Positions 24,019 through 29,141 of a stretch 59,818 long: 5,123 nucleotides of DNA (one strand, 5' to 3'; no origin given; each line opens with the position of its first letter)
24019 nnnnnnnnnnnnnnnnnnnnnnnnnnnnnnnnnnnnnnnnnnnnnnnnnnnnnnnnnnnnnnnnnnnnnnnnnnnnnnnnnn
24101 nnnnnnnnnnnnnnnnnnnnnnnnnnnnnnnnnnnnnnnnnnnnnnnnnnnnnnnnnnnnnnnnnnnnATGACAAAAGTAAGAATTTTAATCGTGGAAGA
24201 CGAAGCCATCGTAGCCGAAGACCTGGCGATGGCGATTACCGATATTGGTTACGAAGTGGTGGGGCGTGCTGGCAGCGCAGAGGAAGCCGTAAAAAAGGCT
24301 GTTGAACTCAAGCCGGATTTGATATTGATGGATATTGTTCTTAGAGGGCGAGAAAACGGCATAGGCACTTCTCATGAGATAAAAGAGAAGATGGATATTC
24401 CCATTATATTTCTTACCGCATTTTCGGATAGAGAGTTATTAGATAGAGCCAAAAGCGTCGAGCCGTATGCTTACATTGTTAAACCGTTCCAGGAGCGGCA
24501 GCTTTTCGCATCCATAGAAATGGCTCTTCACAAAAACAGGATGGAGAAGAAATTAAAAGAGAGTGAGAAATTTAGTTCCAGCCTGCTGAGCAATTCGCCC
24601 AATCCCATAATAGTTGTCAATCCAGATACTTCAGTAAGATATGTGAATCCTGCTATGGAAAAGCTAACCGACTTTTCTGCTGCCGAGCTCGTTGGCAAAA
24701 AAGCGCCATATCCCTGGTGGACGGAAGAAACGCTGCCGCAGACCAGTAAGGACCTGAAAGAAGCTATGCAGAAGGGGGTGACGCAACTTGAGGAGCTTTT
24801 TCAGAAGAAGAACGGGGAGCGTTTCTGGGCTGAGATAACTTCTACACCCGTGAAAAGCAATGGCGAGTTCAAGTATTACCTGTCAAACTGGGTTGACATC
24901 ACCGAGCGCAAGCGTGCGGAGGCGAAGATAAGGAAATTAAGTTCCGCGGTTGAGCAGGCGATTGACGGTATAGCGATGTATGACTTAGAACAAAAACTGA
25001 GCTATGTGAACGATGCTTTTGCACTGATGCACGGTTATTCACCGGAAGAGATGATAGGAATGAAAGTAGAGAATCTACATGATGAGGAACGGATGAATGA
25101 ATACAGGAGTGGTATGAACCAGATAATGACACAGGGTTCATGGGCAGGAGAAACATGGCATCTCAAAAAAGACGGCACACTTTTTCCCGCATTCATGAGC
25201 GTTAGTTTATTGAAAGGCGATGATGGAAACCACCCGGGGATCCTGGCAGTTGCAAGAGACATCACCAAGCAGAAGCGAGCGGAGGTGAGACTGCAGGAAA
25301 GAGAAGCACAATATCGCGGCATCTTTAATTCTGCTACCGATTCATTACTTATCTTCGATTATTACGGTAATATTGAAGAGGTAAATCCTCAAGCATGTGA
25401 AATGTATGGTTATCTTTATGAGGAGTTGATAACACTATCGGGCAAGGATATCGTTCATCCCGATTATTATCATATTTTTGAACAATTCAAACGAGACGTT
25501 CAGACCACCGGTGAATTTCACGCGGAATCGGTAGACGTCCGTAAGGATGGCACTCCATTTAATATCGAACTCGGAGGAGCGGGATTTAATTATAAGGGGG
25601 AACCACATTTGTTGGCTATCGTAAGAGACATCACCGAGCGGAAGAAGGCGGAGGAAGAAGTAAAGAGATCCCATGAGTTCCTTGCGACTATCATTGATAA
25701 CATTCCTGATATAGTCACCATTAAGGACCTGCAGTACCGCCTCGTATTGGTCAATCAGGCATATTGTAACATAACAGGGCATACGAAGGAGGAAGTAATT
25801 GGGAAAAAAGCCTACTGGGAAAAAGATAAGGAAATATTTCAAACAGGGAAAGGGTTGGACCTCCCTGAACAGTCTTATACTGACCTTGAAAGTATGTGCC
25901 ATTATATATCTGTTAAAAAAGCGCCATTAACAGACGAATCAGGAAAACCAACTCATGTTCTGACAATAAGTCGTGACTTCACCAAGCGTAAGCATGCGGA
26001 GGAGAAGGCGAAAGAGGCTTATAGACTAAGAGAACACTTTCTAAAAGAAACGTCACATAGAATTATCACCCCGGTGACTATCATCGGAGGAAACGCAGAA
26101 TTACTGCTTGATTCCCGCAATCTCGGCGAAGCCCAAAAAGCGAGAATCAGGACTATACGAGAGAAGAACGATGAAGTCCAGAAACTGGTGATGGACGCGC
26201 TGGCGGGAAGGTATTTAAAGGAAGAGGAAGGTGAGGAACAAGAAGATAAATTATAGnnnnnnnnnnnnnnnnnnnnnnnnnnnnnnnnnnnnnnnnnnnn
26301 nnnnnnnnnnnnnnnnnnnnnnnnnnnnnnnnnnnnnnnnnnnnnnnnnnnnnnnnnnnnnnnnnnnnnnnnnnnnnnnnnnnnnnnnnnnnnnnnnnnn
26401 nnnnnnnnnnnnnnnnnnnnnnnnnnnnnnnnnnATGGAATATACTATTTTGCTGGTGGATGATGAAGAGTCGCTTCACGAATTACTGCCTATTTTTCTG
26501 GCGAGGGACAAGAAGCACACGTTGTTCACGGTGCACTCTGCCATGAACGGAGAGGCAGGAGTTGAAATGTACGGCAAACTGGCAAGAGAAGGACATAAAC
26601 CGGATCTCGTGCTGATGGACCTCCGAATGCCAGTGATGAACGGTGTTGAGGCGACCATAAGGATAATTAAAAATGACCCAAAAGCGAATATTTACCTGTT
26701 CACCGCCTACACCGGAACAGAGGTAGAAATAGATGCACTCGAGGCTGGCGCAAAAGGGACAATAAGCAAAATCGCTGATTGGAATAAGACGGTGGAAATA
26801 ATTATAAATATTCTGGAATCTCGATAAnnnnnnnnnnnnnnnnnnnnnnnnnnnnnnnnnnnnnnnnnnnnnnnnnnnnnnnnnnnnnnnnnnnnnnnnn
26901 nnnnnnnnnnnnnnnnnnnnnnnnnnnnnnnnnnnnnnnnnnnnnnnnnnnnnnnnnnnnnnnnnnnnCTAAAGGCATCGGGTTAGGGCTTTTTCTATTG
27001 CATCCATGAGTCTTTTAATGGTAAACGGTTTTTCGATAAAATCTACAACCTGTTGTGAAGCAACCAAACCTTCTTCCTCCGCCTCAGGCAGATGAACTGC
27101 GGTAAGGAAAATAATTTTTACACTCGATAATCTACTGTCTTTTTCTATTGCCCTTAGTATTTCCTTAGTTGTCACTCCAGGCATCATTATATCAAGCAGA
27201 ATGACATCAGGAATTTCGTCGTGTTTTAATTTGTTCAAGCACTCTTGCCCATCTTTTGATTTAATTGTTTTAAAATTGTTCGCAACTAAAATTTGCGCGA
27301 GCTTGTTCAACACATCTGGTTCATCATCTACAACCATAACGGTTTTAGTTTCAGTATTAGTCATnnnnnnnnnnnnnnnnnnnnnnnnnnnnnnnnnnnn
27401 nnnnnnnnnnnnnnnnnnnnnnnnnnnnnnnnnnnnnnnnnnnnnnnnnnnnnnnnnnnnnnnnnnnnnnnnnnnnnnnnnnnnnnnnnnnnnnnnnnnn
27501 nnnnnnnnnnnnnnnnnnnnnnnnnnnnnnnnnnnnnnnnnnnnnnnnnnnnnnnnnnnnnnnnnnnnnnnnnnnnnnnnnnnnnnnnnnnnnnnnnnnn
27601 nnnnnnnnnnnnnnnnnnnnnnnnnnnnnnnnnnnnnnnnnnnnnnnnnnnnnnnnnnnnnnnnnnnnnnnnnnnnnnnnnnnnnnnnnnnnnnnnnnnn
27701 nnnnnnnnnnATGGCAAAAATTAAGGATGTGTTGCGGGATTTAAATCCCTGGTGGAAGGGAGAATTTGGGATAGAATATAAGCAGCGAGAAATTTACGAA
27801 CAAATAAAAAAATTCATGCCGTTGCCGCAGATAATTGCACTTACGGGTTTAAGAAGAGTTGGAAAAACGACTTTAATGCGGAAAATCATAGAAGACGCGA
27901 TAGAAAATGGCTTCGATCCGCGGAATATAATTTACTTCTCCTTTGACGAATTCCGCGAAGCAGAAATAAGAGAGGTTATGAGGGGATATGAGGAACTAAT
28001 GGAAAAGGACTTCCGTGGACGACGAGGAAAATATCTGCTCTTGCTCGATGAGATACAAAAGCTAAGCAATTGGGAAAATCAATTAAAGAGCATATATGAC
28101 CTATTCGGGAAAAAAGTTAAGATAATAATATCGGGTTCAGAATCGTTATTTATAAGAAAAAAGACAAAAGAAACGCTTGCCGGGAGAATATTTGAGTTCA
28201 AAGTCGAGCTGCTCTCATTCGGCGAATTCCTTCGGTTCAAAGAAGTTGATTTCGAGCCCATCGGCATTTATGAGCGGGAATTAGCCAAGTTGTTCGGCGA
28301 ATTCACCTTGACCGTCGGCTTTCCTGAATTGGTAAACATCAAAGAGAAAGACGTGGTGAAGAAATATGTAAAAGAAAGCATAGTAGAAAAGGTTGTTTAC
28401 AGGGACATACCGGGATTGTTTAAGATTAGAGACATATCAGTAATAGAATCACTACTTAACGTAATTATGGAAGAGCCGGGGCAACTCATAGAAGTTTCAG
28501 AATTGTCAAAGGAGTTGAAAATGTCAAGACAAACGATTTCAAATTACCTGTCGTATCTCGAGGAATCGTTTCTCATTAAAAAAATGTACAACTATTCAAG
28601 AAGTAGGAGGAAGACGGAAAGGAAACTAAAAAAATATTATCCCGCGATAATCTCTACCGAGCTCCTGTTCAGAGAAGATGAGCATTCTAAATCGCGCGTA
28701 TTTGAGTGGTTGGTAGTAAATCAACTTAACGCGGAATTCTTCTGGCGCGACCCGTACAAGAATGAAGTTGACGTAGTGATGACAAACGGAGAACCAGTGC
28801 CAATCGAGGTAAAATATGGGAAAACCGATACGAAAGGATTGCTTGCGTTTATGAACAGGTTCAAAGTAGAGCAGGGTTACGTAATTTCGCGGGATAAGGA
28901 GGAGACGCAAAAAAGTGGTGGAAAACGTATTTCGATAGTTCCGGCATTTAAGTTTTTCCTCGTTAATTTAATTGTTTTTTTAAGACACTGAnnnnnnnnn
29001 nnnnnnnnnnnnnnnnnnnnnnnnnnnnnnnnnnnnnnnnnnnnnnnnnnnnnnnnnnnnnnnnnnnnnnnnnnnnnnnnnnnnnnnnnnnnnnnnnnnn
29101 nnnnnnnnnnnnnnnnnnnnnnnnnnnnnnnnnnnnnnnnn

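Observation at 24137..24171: The conserved tail of the hairpin element is spaced like a TATA box for leaderless transcription of the downstream gene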

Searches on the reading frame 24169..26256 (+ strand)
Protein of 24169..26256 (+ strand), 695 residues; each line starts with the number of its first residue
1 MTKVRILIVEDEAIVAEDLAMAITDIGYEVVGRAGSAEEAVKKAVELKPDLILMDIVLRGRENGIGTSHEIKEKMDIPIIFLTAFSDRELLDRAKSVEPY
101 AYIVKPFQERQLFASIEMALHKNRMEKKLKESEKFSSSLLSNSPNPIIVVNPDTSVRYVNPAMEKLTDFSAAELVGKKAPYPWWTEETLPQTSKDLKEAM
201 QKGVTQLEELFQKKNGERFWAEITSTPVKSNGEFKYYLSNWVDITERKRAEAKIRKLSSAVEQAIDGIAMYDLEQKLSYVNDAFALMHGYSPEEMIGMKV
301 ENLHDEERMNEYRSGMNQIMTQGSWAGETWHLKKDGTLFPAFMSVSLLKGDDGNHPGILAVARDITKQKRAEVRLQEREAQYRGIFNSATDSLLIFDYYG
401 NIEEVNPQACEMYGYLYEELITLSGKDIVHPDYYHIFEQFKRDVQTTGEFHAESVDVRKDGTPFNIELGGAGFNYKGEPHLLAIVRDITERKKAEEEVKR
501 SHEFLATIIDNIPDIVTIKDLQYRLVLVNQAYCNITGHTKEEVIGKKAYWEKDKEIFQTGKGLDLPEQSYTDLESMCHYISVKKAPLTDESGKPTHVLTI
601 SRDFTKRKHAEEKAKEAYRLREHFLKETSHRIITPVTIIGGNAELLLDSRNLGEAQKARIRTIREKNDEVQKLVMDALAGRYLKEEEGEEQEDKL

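Call 6: search_protein_families(library=pfam, proteins=[window:24169-26256:+])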
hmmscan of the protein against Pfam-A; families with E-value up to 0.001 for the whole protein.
window:24169-26256:+ (695 aa): 9 families
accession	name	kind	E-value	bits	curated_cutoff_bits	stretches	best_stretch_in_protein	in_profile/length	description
PF13426.13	PAS_9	-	1.2e-55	186.6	27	4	266-367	2-103/103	PAS domain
PF08448.16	PAS_4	-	1.1e-45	154.7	23.1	4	140-249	1-110/110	PAS fold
PF00989.32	PAS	-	2e-45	153.9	22.6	4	138-238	5-107/113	PAS fold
PF13188.13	PAS_8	-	3e-31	106.7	21.8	4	381-439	2-60/65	PAS domain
PF08447.18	PAS_3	-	2.5e-23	82.6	25.6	3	404-480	3-83/89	PAS fold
PF00072.30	Response_reg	-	4e-20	72.5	30.2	1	6-116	1-110/111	Response regulator receiver domain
PF12860.13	PAS_7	-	2.9e-10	40.7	27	0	264-317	4-59/115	PAS fold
PF00512.31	HisKA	-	3e-06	27.6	26.9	1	621-678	2-58/66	His Kinase A (phospho-acceptor) domain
PF24820.1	Diguanyl_cycl_sensor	-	8.2e-05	23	28.1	0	390-486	6-108/109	Diguanylate cyclase-like sensor domain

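Call 8: find_encoding_contigs(protein=window:24169-26256:+, flank=10000, max_places=6)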
Protein window:24169-26256:+ (695 aa): 1 contig read that carries it; 1 place shown.
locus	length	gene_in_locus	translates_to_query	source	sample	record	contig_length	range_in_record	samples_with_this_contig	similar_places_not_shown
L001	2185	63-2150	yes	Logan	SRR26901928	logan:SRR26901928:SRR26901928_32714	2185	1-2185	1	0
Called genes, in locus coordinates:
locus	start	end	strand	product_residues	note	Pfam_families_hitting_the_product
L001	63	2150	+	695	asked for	PF00072:Response_reg, PF00989:PAS, PF08448:PAS_4, PF13426:PAS_9, PF00989:PAS, PF08448:PAS_4, PF13426:PAS_9, PF00989:PAS, +8 more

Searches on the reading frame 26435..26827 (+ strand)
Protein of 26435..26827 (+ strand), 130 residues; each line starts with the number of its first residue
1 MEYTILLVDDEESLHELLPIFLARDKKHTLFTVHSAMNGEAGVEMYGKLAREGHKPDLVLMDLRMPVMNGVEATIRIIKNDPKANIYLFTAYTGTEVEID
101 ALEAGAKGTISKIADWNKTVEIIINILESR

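Call 6: search_protein_families(library=pfam, proteins=[window:26435-26827:+])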
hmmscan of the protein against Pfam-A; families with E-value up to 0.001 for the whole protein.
window:26435-26827:+ (130 aa): 1 family
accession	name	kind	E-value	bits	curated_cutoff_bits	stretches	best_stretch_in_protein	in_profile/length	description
PF00072.30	Response_reg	-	6.9e-20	71.7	30.2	1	5-121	1-108/111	Response regulator receiver domain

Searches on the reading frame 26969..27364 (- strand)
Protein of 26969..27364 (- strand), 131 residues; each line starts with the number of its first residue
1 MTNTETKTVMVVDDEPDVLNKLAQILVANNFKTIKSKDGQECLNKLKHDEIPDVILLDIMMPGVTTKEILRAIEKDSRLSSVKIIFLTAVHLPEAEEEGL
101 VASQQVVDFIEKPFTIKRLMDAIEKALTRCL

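Call 50: search_protein_families(library=pfam, proteins=[window:26969-27364:-])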
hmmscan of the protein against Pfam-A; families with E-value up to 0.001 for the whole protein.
window:26969-27364:- (131 aa): 1 family
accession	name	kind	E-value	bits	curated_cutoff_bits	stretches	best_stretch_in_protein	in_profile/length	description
PF00072.30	Response_reg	-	7e-20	71.7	30.2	1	9-124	1-111/111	Response regulator receiver domain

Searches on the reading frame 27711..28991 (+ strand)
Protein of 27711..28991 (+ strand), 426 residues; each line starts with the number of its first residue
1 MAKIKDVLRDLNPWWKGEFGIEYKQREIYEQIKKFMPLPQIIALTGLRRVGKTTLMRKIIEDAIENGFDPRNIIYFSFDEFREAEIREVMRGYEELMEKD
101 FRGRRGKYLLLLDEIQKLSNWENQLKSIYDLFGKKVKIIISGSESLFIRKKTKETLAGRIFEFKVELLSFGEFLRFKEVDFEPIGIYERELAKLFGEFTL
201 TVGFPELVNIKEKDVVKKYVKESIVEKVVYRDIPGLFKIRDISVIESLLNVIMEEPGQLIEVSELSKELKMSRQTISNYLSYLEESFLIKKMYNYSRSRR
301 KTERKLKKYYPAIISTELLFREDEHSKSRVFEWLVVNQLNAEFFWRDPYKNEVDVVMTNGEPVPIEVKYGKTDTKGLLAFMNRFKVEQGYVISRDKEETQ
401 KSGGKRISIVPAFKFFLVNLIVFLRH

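Call 50: search_protein_families(library=pfam, proteins=[window:27711-28991:+])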
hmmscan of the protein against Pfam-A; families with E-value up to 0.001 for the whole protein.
window:27711-28991:+ (426 aa): 8 families
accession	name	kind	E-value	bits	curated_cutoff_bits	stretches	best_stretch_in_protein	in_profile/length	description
PF13173.12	AAA_14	-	7.5e-33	113.7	27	1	40-174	3-129/129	AAA domain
PF13635.12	DUF4143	-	1.4e-22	80.6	28.1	1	231-370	2-160/160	Domain of unknown function (DUF4143)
PF13401.12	AAA_22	-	6.9e-07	30.1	27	1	40-146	6-126/130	AAA domain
PF01637.24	ATPase_2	-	1.7e-06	28.5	33.2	0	40-80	21-59/225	ATPase domain predominantly from Archaea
PF08279.18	HTH_11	-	7.1e-06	26.3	25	1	247-287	4-43/55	HTH domain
PF00931.28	NB-ARC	-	1.7e-05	24.6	23.5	1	26-122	6-116/248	NB-ARC domain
PF12802.13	MarR_2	-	5.4e-05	23.7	27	1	248-286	10-47/61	MarR family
PF01022.26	HTH_5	-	0.00062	20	22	0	262-290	18-46/47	Bacterial regulatory protein, arsR family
